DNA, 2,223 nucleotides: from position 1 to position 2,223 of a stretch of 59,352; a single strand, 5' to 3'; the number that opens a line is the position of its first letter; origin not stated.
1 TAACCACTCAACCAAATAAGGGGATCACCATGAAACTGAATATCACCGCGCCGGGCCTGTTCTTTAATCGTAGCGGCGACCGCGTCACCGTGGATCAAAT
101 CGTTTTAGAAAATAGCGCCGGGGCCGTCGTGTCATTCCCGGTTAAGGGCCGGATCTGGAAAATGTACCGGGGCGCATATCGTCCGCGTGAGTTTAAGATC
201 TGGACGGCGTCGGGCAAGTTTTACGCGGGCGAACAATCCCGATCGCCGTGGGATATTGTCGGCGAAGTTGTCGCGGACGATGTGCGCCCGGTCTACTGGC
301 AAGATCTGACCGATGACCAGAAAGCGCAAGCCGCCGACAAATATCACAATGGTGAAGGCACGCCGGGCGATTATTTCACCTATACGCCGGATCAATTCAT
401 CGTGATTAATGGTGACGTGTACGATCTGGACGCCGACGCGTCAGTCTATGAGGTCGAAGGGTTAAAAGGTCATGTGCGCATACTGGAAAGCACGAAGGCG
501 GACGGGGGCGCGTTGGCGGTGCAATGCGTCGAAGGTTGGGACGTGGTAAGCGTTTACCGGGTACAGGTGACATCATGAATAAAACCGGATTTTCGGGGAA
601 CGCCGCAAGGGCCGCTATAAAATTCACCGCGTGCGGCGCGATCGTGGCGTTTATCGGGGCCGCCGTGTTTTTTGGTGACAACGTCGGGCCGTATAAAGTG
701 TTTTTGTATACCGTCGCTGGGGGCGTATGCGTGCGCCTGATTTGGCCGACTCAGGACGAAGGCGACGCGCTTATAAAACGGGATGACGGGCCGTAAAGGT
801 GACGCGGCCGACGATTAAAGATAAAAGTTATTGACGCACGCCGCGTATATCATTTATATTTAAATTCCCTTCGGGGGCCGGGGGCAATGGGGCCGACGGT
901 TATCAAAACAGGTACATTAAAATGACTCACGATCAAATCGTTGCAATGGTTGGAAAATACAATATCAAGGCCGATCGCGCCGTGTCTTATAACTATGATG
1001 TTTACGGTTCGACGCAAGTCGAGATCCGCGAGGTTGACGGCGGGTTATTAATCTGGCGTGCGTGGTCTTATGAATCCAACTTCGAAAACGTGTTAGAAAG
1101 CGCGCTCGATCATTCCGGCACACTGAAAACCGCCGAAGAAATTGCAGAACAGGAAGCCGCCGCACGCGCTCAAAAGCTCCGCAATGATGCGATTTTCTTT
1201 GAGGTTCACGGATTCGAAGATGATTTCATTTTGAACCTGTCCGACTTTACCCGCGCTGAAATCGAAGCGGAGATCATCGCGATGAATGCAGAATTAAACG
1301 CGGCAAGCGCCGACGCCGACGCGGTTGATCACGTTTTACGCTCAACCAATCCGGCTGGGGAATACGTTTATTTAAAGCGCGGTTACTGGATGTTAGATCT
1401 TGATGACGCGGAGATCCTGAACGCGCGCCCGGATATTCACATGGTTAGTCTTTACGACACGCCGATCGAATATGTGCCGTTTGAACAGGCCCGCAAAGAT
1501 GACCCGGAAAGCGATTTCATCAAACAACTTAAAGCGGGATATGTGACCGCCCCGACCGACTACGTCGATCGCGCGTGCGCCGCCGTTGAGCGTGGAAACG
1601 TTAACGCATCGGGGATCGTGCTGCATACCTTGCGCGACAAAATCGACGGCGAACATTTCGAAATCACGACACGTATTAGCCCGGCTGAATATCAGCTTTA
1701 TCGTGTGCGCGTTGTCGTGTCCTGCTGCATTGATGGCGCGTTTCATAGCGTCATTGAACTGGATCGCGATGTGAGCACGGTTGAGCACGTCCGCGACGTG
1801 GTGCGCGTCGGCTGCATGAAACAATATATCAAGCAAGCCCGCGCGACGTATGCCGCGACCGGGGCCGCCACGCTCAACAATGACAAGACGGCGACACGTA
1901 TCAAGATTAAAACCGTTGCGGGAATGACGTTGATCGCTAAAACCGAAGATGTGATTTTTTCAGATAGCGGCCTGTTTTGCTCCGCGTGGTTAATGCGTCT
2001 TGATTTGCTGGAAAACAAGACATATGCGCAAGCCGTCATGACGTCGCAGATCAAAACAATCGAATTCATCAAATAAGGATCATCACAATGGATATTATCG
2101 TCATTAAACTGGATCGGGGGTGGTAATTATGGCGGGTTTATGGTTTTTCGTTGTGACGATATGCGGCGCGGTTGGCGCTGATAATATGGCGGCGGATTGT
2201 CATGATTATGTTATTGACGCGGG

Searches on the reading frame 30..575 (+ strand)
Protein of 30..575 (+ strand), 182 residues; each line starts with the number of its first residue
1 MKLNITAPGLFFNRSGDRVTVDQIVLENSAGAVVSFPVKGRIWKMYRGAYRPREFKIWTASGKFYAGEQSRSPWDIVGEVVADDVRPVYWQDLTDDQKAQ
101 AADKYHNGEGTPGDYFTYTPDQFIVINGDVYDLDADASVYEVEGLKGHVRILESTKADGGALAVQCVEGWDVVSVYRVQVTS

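Call 23: search_protein_families(library=phrogs, proteins=[window:30-575:+], max_evalue=0.01)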
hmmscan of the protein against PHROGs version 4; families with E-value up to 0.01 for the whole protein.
window:30-575:+ (182 aa): 3 families
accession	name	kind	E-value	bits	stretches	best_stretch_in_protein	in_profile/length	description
phrog_9514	-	unknown function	1.4e-125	417.1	1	1-182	1-182/182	-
phrog_4781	-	unknown function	5.7e-15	56.2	1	5-79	11-80/83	-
phrog_28786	-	unknown function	0.0042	18.1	1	154-178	23-47/49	-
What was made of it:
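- It matches a PHROG profile at E = 8e-26 (call 23).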

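Call 24: search_protein_families(library=pfam, proteins=[window:30-575:+], max_evalue=0.01)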
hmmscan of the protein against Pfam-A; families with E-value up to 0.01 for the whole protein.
window:30-575:+ (182 aa): 0 families

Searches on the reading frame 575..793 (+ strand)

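Call 23: search_protein_families(library=phrogs, proteins=[window:575-793:+], max_evalue=0.01)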
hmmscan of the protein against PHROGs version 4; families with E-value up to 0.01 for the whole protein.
window:575-793:+ (73 aa): 1 family
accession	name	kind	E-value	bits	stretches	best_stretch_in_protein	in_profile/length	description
phrog_8635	-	unknown function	1.8e-46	156.9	1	1-73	1-73/73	-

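Call 24: search_protein_families(library=pfam, proteins=[window:575-793:+], max_evalue=0.01)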
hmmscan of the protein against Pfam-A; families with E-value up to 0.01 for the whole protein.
window:575-793:+ (73 aa): 0 families

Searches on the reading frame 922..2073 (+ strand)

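Call 23: search_protein_families(library=phrogs, proteins=[window:922-2073:+], max_evalue=0.01)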
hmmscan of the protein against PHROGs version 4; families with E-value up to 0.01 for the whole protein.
window:922-2073:+ (384 aa): 2 families
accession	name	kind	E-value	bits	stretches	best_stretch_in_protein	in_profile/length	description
phrog_10087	-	unknown function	3.8e-263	873.3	1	1-384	1-389/389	-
phrog_18953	-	tail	4.4e-97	325.1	2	156-384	26-217/217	tail protein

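Call 24: search_protein_families(library=pfam, proteins=[window:922-2073:+], max_evalue=0.01)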
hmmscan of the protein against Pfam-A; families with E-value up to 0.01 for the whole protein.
window:922-2073:+ (384 aa): 0 families
